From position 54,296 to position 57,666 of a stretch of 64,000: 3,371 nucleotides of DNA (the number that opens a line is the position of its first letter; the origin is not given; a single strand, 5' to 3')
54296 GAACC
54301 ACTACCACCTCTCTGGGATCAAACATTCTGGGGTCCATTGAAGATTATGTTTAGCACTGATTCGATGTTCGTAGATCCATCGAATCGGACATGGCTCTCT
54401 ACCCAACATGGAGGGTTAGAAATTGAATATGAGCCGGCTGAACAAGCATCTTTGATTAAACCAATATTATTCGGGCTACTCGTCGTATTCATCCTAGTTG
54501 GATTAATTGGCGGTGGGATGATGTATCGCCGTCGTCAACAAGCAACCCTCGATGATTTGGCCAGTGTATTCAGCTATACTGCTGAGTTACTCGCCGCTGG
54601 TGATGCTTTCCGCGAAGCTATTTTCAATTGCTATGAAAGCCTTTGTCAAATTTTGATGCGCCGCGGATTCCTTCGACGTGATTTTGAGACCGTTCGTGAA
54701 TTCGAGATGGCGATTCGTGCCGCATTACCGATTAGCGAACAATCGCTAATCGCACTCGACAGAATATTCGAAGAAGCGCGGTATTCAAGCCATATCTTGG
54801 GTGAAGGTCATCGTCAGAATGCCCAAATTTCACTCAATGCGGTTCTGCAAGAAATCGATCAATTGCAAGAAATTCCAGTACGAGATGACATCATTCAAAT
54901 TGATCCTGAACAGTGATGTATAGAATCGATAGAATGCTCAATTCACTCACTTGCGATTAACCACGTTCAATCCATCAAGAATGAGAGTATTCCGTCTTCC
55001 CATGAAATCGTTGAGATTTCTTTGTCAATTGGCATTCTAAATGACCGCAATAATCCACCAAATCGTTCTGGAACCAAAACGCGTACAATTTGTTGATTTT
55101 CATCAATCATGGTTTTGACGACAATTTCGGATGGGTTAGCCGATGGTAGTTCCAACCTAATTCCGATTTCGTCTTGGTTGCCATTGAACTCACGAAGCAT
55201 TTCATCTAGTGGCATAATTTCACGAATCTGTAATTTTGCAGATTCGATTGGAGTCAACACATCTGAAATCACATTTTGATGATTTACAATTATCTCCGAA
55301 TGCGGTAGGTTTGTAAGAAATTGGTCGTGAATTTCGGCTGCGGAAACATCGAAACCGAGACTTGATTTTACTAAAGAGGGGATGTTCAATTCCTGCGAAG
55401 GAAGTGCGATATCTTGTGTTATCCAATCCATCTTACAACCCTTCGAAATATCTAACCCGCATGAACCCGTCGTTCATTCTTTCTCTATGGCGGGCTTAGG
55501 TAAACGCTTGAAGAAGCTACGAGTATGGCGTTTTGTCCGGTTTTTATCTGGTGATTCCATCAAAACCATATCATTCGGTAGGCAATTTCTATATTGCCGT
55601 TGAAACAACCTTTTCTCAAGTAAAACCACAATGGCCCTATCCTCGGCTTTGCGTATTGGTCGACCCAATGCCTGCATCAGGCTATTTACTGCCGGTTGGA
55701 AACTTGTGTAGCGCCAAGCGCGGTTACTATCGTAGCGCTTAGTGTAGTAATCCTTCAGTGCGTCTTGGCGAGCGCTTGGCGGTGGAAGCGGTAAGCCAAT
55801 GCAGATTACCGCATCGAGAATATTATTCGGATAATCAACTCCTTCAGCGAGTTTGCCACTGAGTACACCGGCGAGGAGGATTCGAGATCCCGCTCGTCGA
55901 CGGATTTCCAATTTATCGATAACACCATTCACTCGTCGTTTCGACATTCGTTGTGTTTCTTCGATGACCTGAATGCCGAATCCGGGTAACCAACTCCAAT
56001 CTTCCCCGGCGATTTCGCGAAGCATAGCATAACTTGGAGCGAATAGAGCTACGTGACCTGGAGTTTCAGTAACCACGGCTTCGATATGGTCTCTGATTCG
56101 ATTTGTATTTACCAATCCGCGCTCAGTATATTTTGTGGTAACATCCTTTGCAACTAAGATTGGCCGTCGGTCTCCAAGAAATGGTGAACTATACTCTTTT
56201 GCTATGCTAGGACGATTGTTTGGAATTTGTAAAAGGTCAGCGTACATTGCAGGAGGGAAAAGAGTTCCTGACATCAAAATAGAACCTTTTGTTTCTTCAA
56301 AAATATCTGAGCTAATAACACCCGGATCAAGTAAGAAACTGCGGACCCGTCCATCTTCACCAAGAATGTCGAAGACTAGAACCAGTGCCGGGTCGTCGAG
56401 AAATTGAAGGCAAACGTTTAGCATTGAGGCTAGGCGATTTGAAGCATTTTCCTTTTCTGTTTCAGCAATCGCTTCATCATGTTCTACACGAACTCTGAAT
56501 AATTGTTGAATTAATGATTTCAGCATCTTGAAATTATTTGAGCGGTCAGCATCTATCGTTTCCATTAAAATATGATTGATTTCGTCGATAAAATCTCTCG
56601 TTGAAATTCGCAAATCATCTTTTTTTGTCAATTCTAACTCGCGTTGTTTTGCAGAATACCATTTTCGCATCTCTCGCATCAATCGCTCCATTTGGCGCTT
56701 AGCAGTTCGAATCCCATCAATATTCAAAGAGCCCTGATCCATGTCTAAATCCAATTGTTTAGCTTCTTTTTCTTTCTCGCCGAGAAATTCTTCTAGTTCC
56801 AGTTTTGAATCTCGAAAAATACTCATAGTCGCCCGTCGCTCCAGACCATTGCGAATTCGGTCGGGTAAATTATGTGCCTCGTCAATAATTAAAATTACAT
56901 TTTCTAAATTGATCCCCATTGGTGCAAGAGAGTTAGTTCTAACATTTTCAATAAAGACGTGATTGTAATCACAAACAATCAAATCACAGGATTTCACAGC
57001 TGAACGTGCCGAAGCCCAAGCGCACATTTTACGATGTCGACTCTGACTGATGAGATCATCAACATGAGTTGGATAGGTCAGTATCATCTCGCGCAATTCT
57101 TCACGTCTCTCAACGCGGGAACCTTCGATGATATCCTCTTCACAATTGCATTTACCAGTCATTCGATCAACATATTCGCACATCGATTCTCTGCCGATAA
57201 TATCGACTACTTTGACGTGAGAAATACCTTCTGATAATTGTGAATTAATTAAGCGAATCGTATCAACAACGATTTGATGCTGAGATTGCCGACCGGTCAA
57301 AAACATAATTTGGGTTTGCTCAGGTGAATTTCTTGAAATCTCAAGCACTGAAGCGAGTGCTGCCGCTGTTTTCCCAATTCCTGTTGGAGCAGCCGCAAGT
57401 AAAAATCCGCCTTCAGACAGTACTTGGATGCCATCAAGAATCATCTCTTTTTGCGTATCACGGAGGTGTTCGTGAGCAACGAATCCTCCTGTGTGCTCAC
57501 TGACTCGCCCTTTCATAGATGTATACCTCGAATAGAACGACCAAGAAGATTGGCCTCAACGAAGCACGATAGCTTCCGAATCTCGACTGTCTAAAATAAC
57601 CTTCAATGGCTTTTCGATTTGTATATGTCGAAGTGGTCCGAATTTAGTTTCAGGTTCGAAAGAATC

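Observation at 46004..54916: Roughly 9-kb gene for a giant multidomain surface protein with an unusual domain combination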

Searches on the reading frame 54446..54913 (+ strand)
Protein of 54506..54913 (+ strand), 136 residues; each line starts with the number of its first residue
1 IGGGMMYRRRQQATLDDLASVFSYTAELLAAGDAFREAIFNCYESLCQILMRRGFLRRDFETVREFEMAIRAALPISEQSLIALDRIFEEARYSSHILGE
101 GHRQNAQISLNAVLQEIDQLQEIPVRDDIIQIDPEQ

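Call 29: search_solved_structures(query=window:54521-54913:+, max_evalue=10, show_alignments=2)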
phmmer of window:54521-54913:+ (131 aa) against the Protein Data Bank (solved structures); distinct sequences matched with E-value up to 10: 1.
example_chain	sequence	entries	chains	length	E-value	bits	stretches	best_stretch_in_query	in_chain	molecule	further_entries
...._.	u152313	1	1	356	1.4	12.5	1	48-109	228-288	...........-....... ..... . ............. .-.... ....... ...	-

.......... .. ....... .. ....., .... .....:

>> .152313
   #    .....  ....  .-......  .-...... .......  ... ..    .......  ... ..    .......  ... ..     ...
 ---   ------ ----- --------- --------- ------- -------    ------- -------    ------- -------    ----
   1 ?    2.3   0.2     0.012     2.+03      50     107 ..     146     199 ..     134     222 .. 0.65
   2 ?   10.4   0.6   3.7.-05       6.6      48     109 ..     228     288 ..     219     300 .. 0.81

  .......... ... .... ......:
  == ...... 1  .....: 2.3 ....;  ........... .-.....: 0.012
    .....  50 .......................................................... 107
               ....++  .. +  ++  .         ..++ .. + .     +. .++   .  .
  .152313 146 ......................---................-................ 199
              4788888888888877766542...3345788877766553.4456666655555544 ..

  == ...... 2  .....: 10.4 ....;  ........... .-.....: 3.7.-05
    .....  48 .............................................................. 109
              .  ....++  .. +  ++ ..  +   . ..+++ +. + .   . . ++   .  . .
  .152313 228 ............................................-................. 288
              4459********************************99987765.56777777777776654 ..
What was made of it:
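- Tried and rejected: A sequence search of the tail against the PDB gave nothing (call 29).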

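Call 37: find_homologous_proteins(query=window:54506-54913:+, max_evalue=0.001)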
Query window:54506-54913:+ (136 aa): 162 proteins with E <= 0.001 among 209 candidates; the best 120 are listed.
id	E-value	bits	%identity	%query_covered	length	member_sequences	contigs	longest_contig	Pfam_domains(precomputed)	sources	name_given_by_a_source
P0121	1.3e-80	286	100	100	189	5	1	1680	PF13559.12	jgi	jgi:hypothetical protein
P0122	1.2e-77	276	100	97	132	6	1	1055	PF13559.12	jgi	jgi:hypothetical protein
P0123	1.7e-66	240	85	96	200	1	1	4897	PF13559.12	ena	-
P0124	2.4e-61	223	78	99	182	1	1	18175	PF13559.12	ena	-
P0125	3.0e-61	223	79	97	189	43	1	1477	PF13559.12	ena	-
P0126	8.7e-60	218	78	96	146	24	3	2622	PF13559.12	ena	-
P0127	2.3e-58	214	78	95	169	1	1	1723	PF13559.12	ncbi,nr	ncbi:MAG TPA: DUF4129 domain-containing protein, partial [Candidatus Thalassarchaeaceae archaeon]|nr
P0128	3.9e-58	213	82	90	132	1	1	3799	PF13559.12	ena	-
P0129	1.8e-57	211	76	95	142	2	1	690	-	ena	-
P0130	1.8e-56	208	75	93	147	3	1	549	PF13559.12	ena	-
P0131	3.2e-55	204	75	93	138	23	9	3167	PF13559.12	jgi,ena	jgi:nitrate reductase beta subunit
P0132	5.2e-55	203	79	82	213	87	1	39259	PF13559.12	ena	-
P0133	6.4e-54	199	76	88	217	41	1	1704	PF13559.12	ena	-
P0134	8.5e-50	186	71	88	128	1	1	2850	PF13559.12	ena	-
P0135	4.6e-48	180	64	95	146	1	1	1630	PF13559.12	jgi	-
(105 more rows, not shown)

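Call 48: predict_structure(alignment_id=A2)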
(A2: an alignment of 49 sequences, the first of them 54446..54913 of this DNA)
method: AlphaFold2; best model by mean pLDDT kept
length: 156 residues; sequences in the alignment: 49
mean_pLDDT: 80.7   pTM: 0.66
mean pLDDT of the five models: 80.7, 80.4, 79.2, 79.0, 76.1
residues with pLDDT >= 90: 26; 70-90: 109; 50-70: 9; < 50: 12
segments of 3 or more residues with pLDDT < 50: 143-151, 154-156
pLDDT, mean of each block of 10 residues (from residue 1): 78 85 76 88 90 84 91 85 83 88 86 74 88 88 49 46
secondary structure, 60 per line:
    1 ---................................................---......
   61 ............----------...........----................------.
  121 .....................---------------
elements in order: H4-51 H55-72 H83-93 H98-113 H120-141
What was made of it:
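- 54437..54532 (+): Single transmembrane helix, aa 2812-2843, followed by RRRQQ. AF2 models one long helix here (call 48).
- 54533..54853 (+): Cytoplasmic DUF4129 helical-bundle tail, aa 2844-2950. AF2 pLDDT 80.7, showing the TM helix plus four helices (call 48).
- On TgpA-like transglutaminase/DUF4129 membrane proteins: The helical model is in call 48.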

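Call 54: fold_search(model_id=the predicted structure, library=pdb)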
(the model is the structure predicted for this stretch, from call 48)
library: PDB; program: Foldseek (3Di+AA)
matches with E <= 10: 305; with E <= 0.001: 0
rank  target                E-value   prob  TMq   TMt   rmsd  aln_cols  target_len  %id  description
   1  2hsb                  2.5e-02  1.00  0.45  0.53   4.8       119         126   13  Crystal structure of a hepn domain containing protein (af_0298) from archaeoglobus fulgidus at 1.95 A resolution (released 2006-08-15)
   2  7t03_MODEL_1_A        7.8e-02  0.99  0.43  0.59   4.3       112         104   12  NMR structure of a designed cold unfolding four helix bundle (released 2022-03-02)
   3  6twn_B                1.7e-01  0.91  0.36  0.21   7.8       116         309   11  Crystal structure of Talin1 R7R8 in complex with CDK1 (206-223) (released 2021-05-12)
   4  6hwh_W                1.9e-01  0.91  0.40  0.35   8.0       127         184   12  Structure of a functional obligate respiratory supercomplex from Mycobacterium smegmatis (released 2018-11-07)
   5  1szi                  2.1e-01  0.25  0.22  0.19  10.1       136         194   14  Crystal Structure of the C-terminus of TIP47 (released 2004-07-27)
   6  3mfn_C                2.8e-01  0.90  0.42  0.50   5.1       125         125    4  Dfer_2879 protein of unknown function from Dyadobacter fermentans (released 2010-04-14)
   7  9w2z_C                2.8e-01  0.60  0.32  0.23   9.5       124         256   12  Cryo-EM structure of complex IV on the bovine heart submitochondrial particles, IV-A (released 2026-04-01)
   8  6bs9_B                3.3e-01  0.41  0.29  0.33   7.9       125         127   11  Stage III sporulation protein AB (SpoIIIAB) (released 2018-01-17)
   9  8hcr_S                3.7e-01  0.82  0.40  0.35   9.4       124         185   13  Cryo-EM structure of the Mycobacterium tuberculosis cytochrome bcc:aa3 supercomplex and a novel inhibitor targeting su (released 2023-05-03)
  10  3t6g_D                4.1e-01  0.91  0.44  0.51   7.2       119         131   11  Structure of the complex between NSP3 (SHEP1) and p130Cas (released 2011-11-23)
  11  7e1v_G                4.9e-01  0.77  0.41  0.35   7.9       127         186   12  Cryo-EM structure of apo hybrid respiratory supercomplex consisting of Mycobacterium tuberculosis complexIII and Mycob (released 2021-10-13)
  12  8dt0_A                5.1e-01  0.87  0.44  0.48   8.6       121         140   14  Scaffolding protein functional sites using deep learning (released 2022-08-10)
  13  5w93_A                5.1e-01  0.80  0.40  0.46   7.2       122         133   11  p130Cas complex with paxillin LD1 (released 2017-09-06)
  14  2j9w_A                5.4e-01  0.92  0.43  0.62   5.2       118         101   11  Structural insight into the ESCRT-I-II link and its role in MVB trafficking (released 2007-01-23)
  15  7w8i                  5.4e-01  0.66  0.36  0.42   7.3       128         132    8  Crystal structure of Zn bound human Focal Adhesion Targeting (FAT) domain of the Focal Adhesion Kinase (released 2022-12-21)
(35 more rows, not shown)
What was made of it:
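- The best Foldseek match has E 0.025 and the rest are generic four-helix bundles (call 54).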

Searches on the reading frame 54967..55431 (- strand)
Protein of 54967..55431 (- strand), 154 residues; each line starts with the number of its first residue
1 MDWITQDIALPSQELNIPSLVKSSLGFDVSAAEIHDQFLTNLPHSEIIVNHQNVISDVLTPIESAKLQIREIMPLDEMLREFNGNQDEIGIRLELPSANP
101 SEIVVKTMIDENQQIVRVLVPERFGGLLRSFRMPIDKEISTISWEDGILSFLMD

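Call 8: search_protein_families(library=pfam, proteins=[window:54967-55431:-], max_evalue=0.01)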
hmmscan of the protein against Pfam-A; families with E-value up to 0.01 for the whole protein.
window:54967-55431:- (154 aa): 0 families

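Call 60: search_protein_families(library=ncbifam, proteins=[window:54967-55431:-], max_evalue=0.1)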
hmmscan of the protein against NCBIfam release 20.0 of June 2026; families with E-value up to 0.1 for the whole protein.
window:54967-55431:- (154 aa): 0 families
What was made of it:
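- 54967..55431 (-): Convergent downstream gene for a 154-aa soluble protein with no family match. It holds the same position in all orthologous loci. No Pfam or NCBIfam hit (calls 8, 60).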

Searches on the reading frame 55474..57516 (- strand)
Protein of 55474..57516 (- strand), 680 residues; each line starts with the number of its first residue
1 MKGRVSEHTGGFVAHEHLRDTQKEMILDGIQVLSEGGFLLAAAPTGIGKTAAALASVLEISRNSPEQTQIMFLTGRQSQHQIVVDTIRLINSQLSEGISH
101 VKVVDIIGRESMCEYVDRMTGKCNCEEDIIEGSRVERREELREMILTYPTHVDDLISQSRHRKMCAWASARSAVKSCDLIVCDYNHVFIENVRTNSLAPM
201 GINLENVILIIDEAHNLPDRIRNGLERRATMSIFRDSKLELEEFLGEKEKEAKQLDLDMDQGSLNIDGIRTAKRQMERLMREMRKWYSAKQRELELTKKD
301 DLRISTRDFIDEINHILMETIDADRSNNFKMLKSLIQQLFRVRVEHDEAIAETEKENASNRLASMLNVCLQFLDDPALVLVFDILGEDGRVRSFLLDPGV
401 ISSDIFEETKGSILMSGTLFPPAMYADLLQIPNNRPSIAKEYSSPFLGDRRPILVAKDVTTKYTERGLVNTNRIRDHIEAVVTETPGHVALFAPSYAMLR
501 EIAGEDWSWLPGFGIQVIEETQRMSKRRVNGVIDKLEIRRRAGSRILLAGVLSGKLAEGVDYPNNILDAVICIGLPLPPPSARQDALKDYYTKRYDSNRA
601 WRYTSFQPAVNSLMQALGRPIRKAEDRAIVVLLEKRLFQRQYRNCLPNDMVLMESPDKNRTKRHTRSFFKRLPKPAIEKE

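Call 8: search_protein_families(library=pfam, proteins=[window:55474-57516:-], max_evalue=0.01)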
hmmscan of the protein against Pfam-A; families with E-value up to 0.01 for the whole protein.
window:55474-57516:- (680 aa): 7 families
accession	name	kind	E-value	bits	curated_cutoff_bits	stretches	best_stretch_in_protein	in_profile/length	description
PF13307.12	Helicase_C_2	-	1.5e-28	100.4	25.3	1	479-650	2-167/170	Helicase C-terminal domain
PF06733.21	DEAD_2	-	4.4e-16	59.4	21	1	110-223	55-161/172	DEAD_2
PF00270.35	DEAD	-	3.9e-07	30.4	26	1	30-112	8-85/167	DEAD/DEAH box helicase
PF06777.17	HBB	-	7.1e-07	29.5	30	1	274-465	15-190/190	Helical and beta-bridge domain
PF04851.21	ResIII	-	1.8e-06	28.4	22.5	1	17-219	3-139/164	Type III restriction enzyme, res subunit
PF24883.2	NPHP3_N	-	0.0011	19.6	24.8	0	318-363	58-103/164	Nephrocystin 3, N-terminal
PF13401.12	AAA_22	-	0.0031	18.2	27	0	206-225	85-104/130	AAA domain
